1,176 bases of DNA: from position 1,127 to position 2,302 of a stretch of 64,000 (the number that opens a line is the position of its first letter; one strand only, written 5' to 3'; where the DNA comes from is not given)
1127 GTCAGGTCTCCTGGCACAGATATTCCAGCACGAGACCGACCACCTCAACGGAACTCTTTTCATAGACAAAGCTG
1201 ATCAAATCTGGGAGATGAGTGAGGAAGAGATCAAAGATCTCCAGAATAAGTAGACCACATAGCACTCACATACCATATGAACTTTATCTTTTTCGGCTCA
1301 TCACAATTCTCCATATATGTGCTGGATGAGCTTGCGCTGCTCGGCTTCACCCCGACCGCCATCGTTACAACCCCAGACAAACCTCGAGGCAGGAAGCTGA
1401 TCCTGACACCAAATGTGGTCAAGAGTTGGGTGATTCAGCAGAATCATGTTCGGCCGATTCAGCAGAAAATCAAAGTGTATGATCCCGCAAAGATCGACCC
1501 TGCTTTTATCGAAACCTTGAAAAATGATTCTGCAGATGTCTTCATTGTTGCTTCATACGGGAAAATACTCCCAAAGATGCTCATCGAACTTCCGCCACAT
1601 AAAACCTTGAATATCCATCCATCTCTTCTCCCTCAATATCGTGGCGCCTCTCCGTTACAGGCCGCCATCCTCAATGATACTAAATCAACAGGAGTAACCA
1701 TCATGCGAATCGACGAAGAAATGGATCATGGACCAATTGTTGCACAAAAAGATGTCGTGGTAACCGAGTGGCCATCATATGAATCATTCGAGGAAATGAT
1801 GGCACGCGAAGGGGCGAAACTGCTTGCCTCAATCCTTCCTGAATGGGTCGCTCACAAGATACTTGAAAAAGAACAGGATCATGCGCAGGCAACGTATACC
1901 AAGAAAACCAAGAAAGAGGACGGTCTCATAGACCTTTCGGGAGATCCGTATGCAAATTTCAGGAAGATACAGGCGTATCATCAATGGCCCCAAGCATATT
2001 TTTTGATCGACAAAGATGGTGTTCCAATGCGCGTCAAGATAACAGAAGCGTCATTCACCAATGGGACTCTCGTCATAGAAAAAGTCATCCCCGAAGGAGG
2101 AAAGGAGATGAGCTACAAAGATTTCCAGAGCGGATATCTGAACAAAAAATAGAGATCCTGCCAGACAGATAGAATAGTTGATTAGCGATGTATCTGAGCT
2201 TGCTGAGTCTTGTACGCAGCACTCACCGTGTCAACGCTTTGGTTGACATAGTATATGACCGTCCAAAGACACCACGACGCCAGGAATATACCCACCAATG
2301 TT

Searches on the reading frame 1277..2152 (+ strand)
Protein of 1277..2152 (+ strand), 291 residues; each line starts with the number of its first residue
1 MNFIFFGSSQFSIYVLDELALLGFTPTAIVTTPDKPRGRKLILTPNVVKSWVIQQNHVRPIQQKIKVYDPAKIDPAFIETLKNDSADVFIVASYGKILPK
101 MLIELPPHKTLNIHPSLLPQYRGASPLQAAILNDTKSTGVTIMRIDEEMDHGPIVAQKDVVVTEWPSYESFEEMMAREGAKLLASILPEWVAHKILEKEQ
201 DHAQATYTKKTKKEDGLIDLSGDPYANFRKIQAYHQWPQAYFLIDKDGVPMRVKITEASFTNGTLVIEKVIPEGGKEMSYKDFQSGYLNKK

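Call 53: find_encoding_contigs(protein=window:1277-2152:+, flank=10000, max_places=3)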
Protein window:1277-2152:+ (291 aa): 4 contigs read that carry it; 1 place shown.
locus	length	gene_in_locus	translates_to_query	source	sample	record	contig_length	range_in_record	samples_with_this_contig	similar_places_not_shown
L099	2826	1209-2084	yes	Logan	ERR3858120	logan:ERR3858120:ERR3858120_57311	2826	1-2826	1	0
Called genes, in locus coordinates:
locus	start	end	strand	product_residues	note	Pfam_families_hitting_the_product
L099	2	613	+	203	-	?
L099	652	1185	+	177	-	PF01327:Pep_deformylase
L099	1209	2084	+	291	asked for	PF00551:Formyl_trans_N, PF02911:Formyl_trans_C (faint)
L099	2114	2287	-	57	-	-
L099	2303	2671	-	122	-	PF02482:Ribosomal_S30AE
